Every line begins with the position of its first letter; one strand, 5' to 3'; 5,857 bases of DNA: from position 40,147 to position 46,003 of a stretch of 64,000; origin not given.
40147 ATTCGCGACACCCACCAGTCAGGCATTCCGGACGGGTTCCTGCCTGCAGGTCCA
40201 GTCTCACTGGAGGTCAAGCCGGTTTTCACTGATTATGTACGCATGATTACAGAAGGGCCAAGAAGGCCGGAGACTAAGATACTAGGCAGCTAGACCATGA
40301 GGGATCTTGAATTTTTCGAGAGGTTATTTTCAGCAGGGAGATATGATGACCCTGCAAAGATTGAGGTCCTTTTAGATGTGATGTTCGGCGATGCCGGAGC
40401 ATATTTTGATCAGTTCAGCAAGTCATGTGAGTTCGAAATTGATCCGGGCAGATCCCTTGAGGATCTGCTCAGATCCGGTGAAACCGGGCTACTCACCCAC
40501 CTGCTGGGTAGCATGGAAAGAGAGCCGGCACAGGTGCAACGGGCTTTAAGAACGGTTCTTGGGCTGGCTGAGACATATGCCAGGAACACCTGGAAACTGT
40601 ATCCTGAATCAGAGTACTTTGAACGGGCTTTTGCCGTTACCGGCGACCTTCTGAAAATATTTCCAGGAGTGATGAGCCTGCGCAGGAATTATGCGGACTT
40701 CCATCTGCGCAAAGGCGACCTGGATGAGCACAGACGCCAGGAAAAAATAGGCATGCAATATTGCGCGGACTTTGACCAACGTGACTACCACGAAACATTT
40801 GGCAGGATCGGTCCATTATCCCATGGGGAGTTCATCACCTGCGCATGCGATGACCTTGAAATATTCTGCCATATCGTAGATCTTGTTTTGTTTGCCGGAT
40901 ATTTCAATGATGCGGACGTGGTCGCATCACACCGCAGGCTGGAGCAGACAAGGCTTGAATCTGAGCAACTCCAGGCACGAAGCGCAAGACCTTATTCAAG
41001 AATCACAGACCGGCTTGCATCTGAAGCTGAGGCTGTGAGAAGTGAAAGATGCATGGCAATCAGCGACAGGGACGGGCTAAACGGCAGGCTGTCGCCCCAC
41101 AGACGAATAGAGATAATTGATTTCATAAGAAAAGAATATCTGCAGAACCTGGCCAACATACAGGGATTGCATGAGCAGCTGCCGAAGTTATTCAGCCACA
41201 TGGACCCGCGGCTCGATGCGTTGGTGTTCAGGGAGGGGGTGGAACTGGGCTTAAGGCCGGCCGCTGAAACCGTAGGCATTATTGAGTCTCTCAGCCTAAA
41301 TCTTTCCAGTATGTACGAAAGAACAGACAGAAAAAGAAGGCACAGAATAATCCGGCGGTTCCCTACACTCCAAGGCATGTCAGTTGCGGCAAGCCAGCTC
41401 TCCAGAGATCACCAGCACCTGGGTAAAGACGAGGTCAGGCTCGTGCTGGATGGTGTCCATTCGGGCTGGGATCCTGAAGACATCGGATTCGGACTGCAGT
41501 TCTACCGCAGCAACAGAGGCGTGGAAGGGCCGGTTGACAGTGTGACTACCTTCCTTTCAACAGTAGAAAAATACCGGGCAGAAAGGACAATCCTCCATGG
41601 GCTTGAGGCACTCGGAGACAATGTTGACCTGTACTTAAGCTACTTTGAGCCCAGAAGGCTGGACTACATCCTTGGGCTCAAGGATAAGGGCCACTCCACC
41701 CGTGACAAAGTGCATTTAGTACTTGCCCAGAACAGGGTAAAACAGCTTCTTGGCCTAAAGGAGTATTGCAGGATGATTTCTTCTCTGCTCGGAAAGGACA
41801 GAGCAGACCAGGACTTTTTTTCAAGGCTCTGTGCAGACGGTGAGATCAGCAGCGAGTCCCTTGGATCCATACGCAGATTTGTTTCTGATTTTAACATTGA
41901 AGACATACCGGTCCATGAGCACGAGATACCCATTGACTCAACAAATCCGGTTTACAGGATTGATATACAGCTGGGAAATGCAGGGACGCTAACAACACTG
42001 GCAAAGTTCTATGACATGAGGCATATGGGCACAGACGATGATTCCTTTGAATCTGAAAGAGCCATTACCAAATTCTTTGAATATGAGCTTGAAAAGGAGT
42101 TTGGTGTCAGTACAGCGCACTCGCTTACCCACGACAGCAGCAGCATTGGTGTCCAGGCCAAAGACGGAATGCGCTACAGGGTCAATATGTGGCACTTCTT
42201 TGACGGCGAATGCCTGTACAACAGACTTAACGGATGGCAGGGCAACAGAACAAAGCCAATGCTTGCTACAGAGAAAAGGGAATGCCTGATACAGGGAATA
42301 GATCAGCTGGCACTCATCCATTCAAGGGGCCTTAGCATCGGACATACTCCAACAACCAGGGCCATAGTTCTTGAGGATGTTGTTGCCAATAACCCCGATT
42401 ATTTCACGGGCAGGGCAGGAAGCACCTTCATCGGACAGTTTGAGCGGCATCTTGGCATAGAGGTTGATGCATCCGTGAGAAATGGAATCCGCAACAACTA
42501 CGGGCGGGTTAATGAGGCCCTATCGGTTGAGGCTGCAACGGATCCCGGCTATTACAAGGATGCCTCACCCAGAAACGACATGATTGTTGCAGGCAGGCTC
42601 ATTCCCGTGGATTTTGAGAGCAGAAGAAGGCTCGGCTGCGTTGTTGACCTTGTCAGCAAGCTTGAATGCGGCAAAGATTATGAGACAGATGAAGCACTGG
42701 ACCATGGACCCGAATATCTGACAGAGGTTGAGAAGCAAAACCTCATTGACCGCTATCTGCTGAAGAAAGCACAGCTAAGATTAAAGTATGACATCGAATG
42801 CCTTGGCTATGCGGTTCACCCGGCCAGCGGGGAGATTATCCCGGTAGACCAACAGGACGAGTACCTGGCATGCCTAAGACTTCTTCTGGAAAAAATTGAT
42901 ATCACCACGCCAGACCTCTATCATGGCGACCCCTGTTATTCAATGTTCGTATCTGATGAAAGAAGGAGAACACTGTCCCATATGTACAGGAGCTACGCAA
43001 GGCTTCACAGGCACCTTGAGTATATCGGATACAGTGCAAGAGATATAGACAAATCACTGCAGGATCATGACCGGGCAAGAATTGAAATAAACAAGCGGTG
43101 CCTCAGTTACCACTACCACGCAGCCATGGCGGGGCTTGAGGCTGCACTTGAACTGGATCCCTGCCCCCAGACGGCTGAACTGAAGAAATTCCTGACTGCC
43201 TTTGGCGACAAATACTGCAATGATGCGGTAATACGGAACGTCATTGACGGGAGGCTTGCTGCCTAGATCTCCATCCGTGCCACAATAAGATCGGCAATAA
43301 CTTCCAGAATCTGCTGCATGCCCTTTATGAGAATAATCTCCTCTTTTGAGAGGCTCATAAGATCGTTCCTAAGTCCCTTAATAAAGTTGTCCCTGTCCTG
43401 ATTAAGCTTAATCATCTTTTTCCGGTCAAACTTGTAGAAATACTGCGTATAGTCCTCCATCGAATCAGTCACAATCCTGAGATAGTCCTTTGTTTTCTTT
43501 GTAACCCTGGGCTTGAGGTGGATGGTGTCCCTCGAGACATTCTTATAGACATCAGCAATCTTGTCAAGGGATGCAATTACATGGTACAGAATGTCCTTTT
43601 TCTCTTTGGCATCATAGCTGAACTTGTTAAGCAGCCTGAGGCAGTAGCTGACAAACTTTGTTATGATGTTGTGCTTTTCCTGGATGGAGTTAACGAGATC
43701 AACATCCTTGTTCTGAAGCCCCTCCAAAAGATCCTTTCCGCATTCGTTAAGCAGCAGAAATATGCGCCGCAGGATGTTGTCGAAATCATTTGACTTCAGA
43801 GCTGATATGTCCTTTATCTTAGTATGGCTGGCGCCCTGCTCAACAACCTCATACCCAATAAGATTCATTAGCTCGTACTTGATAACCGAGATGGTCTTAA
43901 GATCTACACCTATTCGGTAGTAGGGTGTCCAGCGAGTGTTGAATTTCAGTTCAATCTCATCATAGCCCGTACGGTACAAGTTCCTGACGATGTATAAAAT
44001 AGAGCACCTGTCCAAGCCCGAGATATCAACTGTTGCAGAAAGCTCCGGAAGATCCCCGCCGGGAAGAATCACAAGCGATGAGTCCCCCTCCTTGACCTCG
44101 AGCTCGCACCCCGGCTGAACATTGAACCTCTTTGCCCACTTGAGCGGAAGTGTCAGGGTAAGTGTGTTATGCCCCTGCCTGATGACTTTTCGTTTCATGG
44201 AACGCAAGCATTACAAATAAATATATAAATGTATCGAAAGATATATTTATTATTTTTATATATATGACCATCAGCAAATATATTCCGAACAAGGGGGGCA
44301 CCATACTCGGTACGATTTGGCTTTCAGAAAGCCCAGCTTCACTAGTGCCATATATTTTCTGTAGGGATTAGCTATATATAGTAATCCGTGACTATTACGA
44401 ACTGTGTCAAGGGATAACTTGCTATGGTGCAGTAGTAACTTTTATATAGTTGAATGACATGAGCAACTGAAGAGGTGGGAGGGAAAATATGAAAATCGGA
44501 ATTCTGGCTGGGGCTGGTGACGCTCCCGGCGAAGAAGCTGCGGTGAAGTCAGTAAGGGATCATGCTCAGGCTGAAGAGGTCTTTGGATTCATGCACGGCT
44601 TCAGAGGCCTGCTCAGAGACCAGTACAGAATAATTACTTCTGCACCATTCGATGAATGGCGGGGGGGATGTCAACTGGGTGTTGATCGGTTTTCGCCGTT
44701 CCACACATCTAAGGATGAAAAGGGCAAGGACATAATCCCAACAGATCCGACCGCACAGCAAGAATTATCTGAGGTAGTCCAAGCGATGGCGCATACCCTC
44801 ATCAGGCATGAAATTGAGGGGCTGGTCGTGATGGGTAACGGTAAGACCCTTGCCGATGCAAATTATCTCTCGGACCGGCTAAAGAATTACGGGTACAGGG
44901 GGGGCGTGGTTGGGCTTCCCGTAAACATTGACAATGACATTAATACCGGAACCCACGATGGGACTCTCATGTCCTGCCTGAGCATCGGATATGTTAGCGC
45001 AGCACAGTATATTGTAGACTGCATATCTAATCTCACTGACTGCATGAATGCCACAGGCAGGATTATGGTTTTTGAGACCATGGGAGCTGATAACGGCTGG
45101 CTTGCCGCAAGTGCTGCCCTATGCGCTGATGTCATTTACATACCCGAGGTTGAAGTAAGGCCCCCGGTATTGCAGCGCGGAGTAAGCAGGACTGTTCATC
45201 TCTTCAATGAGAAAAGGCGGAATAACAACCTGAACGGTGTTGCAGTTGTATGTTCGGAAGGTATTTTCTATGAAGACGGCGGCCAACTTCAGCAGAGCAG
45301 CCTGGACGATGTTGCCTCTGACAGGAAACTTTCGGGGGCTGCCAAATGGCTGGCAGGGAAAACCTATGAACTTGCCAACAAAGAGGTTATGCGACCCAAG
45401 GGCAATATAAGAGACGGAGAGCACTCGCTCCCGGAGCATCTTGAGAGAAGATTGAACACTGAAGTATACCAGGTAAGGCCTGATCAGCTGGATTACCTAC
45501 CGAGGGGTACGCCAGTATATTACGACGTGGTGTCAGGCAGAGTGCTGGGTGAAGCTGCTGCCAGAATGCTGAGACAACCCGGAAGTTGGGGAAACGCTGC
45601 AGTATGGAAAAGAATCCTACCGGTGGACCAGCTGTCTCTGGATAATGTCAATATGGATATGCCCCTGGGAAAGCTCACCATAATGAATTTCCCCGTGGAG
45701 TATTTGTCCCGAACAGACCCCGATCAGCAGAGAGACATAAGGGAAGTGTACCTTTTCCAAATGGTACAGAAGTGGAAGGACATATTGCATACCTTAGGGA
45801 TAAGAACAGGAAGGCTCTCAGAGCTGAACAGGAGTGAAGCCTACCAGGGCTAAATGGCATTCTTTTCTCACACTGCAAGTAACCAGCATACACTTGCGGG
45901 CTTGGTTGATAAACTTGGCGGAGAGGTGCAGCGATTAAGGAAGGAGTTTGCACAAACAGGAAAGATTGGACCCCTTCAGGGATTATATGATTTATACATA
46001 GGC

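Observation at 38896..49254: Duplicated two-gene module: PFK-family protein translationally coupled to a 900-990-aa protein with an orphan helical N-domain and an APH/protein-kinase-like C-domain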

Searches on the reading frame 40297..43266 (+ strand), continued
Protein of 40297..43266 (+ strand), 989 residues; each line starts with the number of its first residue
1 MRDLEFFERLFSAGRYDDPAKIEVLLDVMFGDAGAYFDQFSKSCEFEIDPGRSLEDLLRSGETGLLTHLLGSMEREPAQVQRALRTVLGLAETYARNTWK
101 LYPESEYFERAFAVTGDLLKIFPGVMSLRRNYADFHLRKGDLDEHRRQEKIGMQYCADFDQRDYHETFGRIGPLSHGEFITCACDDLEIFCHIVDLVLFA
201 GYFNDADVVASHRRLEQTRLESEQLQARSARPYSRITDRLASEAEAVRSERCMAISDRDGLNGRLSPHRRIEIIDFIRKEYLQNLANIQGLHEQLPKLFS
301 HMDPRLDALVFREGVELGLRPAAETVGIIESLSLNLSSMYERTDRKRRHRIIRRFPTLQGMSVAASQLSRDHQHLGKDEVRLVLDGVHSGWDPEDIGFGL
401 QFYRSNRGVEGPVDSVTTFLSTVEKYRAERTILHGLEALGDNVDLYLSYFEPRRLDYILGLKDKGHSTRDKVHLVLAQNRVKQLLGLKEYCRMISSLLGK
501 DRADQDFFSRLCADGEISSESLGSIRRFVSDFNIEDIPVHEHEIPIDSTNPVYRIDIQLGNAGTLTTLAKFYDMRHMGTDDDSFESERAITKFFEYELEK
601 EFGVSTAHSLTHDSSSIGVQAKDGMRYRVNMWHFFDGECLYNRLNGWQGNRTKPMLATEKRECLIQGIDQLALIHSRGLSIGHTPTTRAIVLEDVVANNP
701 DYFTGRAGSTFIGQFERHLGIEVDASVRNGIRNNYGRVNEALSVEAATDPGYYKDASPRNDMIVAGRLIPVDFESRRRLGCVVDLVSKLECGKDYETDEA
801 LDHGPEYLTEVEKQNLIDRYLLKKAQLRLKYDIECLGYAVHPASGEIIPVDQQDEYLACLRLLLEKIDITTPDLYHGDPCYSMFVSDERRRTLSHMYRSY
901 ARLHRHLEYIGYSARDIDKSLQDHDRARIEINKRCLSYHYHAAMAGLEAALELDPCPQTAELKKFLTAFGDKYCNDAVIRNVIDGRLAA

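Call 118: fold_search(model_id=the predicted structure, library=viral)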
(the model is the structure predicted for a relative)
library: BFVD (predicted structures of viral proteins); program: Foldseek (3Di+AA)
matches with E <= 10: 173; with E <= 0.001: 2
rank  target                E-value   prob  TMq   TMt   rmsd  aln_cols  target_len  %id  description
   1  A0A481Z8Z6            3.1e-04  0.97  0.12  0.12  28.5       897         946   10  Phosphatidylinositol 3- and 4-kinase [Pithovirus LCPAC302]
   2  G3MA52                9.3e-04  1.00  0.19  0.43  15.8       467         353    9  Gp311 [Bacillus phage G]
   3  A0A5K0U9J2            8.1e-03  0.75  0.12  0.09  28.5       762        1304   10  Phosphoinositide 3-kinase [Yasminevirus sp. GU-2018]
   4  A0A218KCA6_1          1.1e-02  0.21  0.08  0.07  44.1       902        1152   11  Putative tail tape measure protein [Bacillus phage PBC2]
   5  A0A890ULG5            1.8e-02  0.47  0.12  0.14  28.3      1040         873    9  (no name in the UniProt tables at hand)
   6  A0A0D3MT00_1          2.1e-02  0.16  0.09  0.08  36.4      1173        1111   10  Tail tape measure protein [Lactococcus phage WRP3]
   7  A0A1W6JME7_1          3.1e-02  0.12  0.08  0.07  37.3      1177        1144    8  Tail tape measure protein [Lactococcus phage AM9]
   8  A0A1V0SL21            4.4e-02  0.66  0.15  0.19  28.0       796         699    9  Phosphoinositide 3-kinase [Klosneuvirus KNV1]
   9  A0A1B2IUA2            4.8e-02  0.60  0.11  0.19  25.2       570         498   10  Phosphotransferase [Ranavirus maximus]
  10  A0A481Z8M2            5.8e-02  0.33  0.10  0.11  24.8       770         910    9  Phosphatidylinositol 3- and 4-kinase [Pithovirus LCPAC304]
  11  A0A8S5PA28            6.5e-02  0.11  0.08  0.07  33.3      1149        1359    9  Minor tail protein [Siphoviridae sp. ctpoI7]
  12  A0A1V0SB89            8.5e-02  1.00  0.15  0.25  11.9       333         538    9  UDP-N-acetylglucosamine diphosphorylase [Catovirus CTV1]
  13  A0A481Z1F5            9.2e-02  0.57  0.12  0.20  21.6       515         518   11  Serine/threonine protein kinase [Mimivirus LCMiAC01]
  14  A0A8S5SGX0            1.1e-01  0.08  0.07  0.06  55.2      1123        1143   11  Minor tail protein [Siphoviridae sp. ctBCr48]
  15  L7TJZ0                1.2e-01  0.89  0.12  0.22  20.1       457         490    9  PI3K/PI4K catalytic domain-containing protein [Halorubrum sodomense tailed virus 2]
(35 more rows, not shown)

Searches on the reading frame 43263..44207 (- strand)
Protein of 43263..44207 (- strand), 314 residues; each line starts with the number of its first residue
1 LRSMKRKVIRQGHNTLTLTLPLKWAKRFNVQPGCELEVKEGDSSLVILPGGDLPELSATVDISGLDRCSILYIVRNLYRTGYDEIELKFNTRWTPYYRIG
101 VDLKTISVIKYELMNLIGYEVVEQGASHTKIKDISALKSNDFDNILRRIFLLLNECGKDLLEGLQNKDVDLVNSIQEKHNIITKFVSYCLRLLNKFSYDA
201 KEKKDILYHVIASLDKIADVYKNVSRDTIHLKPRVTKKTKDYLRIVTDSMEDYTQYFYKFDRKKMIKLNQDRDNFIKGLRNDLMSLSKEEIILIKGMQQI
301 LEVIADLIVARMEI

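Call 7: search_protein_families(library=pfam, proteins=[window:43263-44207:-], max_evalue=0.1)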
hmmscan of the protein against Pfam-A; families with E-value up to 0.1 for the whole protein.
window:43263-44207:- (314 aa): 3 families
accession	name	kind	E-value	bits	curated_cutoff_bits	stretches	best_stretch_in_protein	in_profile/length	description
PF04014.23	MazE_antitoxin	-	1.3e-05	25.5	24.7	1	9-50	1-43/48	Antidote-toxin recognition MazE, bacterial antitoxin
PF01895.24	PhoU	-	0.026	15.3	23.5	1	153-227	8-88/89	PhoU domain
PF20936.3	GCIP_C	-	0.055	14.3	36.2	0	165-226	10-72/106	Grap2 and cyclin-D-interacting, C-terminal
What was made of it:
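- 43263..44207 (-): AbrB(SpoVT)-PhoU regulator 1, convergent with Big1. The two stop codons share the palindrome CTAG. PF04014 at E 1.3e-5 and PF01895 PhoU at E 0.026 (call 7).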

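Call 10: search_protein_families(library=ncbifam, proteins=[window:43263-44207:-], max_evalue=0.1)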
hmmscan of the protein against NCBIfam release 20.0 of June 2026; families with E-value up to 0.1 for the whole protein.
window:43263-44207:- (314 aa): 0 families

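Call 85: search_solved_structures(query=window:43263-44207:-, max_evalue=1)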
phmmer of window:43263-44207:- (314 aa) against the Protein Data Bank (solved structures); distinct sequences matched with E-value up to 1: 1.
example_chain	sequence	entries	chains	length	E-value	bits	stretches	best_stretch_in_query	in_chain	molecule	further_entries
3nnr_A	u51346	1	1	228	0.33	13.4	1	170-258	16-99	Transcriptional regulator, TetR family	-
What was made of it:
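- On AbrB(SpoVT)-PhoU regulators: There is no PDB sequence hit (call 85).
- The PhoU assignment of the window regulators is weak at the sequence level (E 0.026, call 7; no PDB hit, call 85).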

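Call 95: search_protein_families(library=padloc, proteins=[window:43263-44207:-], max_evalue=0.01)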
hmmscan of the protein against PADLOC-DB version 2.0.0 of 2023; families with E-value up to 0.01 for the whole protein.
window:43263-44207:- (314 aa): 1 family
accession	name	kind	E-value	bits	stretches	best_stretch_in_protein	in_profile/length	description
PDLC01151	HTH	-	0.0058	14.1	1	107-205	2-100/330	"Two HTH domains (N-terminal xre and C-therminal Sigma70_ECF), the C-terminal domain often fused to Cas6 (see WP_0065099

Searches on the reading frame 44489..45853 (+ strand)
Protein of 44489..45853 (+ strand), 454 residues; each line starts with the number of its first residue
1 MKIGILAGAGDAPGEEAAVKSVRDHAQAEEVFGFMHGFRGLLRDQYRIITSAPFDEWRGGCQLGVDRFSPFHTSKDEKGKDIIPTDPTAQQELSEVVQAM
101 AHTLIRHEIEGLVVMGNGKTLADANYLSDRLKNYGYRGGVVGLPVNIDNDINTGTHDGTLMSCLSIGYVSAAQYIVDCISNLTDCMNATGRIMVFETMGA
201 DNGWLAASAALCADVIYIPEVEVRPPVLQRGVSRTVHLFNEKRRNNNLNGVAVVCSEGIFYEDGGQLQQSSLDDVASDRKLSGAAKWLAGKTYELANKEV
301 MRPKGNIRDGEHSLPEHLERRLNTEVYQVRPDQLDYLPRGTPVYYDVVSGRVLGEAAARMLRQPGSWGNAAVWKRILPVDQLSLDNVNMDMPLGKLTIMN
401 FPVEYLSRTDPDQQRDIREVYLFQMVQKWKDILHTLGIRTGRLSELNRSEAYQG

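Call 7: search_protein_families(library=pfam, proteins=[window:44489-45853:+], max_evalue=0.1)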
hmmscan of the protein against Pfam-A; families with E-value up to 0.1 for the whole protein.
window:44489-45853:+ (454 aa): 1 family
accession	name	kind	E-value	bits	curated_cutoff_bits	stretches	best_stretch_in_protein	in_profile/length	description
PF00365.25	PFK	-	1.2e-38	133.5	30.9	1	2-360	1-276/277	Phosphofructokinase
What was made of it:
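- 44489..45853 (+): PFK-like2, a divergent phosphofructokinase-family protein (454 aa) and first gene of module 2. PF00365 at 133.5 bits (call 7).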

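Call 10: search_protein_families(library=ncbifam, proteins=[window:44489-45853:+], max_evalue=0.1)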
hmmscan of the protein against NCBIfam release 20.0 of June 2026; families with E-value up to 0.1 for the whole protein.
window:44489-45853:+ (454 aa): 11 families
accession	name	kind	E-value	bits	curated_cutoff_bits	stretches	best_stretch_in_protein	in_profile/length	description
NF002872.1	PRK03202.1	subfamily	1.9e-36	125.7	253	1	1-363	1-281/323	ATP-dependent 6-phosphofructokinase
TIGR02483.1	PFK_mixed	subfamily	1.2e-33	116.5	430.55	1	2-299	1-266/325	phosphofructokinase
NF010675.0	PRK14072.1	subfamily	4e-25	88.4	273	1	95-292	90-281/416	diphosphate--fructose-6-phosphate 1-phosphotransferase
TIGR02482.1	PFKA_ATP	equivalog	4.9e-25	88.2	371.35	1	2-232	1-204/301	6-phosphofructokinase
NF010674.0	PRK14071.1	equivalog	2e-18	66.4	544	1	2-297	6-274/360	ATP-dependent 6-phosphofructokinase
TIGR02478.1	6PF1K_euk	equivalog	4.5e-17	61.5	708.4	1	2-246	391-612/744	6-phosphofructokinase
NF041103.1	PFKA_PPi_Ttgales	equivalog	2.8e-15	56.3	550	1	3-363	1-324/407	diphosphate--fructose-6-phosphate 1-phosphotransferase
NF005482.0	PRK07085.1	subfamily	1.2e-12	47.2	446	1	1-258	74-314/558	diphosphate--fructose-6-phosphate 1-phosphotransferase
NF005121.0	PRK06555.1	equivalog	1.7e-11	43.5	395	1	2-211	5-208/404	pyrophosphate--fructose-6-phosphate 1-phosphotransferase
TIGR02477.1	PFKA_PPi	equivalog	2.8e-11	42.6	587.95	1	1-251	68-302/539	diphosphate--fructose-6-phosphate 1-phosphotransferase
NF005301.0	PRK06830.1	equivalog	9e-11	40.9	400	1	97-224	162-285/445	ATP-dependent 6-phosphofructokinase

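Call 31: search_solved_structures(query=window:44489-45853:+, max_evalue=0.001, show_alignments=1)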
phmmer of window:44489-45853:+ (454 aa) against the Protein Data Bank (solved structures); distinct sequences matched with E-value up to 0.001: 27.
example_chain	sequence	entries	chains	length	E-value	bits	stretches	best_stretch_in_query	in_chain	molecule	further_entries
5xoe_A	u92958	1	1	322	3.7e-15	59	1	2-223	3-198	ATP-dependent 6-phosphofructokinase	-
5xz6_A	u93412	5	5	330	4e-15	58.9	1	2-223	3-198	ATP-dependent 6-phosphofructokinase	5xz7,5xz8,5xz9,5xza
3o8o_A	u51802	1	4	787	1e-13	54.3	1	2-254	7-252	6-phosphofructokinase subunit alpha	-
3o8o_B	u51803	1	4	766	4.4e-13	52.1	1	3-279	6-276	6-phosphofructokinase subunit beta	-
1mto_A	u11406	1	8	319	5e-13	52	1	2-223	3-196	6-phosphofructokinase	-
4i4i_A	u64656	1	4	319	5e-13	52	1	2-223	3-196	6-phosphofructokinase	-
3u39_A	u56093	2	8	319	6.8e-13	51.5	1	2-223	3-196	6-phosphofructokinase | PHOSPHOFRUCTOKINASE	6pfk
1pfk_A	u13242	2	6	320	7.5e-13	51.4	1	2-224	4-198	PHOSPHOFRUCTOKINASE | 6-PHOSPHOFRUCTOKINASE ISOZYME I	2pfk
10oj_A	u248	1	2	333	1.3e-12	50.6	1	2-224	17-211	ATP-dependent 6-phosphofructokinase isozyme 1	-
3pfk_A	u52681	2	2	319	1.7e-12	50.2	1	2-223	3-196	PHOSPHOFRUCTOKINASE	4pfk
4i36_A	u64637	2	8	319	8.6e-12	47.9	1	2-223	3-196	6-phosphofructokinase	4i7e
1zxx_A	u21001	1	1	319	4.7e-11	45.5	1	102-231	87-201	6-phosphofructokinase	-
4a3s_A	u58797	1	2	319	5.9e-11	45.1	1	107-223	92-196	6-PHOSPHOFRUCTOKINASE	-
44xa_A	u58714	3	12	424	1.9e-10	43.4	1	1-380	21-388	6-phosphofructokinase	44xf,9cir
3opy_B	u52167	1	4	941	1.1e-08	37.7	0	142-274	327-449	6-phosphofructo-1-kinase beta-subunit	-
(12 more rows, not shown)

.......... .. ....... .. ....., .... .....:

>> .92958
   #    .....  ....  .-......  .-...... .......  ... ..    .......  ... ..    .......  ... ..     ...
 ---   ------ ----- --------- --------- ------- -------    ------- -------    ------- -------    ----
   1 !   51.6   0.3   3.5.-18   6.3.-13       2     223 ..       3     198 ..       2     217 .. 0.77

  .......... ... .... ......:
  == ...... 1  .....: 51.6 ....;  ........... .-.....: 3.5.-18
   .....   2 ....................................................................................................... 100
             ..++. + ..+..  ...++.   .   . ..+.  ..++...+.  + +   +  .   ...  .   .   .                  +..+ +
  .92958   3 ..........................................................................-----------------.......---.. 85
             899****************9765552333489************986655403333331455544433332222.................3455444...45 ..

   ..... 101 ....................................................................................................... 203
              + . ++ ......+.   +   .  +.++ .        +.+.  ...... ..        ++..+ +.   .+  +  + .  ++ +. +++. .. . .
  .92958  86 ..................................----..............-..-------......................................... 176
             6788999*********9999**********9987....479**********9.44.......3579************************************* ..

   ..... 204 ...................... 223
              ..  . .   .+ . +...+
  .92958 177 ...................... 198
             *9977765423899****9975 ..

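Call 78: find_homologous_proteins(query=window:44489-45850:+, max_evalue=1e-10)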
Query window:44489-45850:+ (454 aa): 2 proteins with E <= 1e-10 among 8000 candidates.
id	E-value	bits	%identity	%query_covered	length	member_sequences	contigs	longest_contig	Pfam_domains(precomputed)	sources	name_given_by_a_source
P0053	0.0e+0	1043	100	100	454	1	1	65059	PF00365.26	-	-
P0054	4.2e-11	61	32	49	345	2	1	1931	PF00365.26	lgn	-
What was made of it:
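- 44489..45853 (+): A word-indexed search of 5.8 billion protein clusters found no relative closer than E 4e-11 (call 78).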

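Call 95: search_protein_families(library=padloc, proteins=[window:44489-45853:+], max_evalue=0.01)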
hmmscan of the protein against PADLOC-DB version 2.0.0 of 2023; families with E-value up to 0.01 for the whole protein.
window:44489-45853:+ (454 aa): 0 families
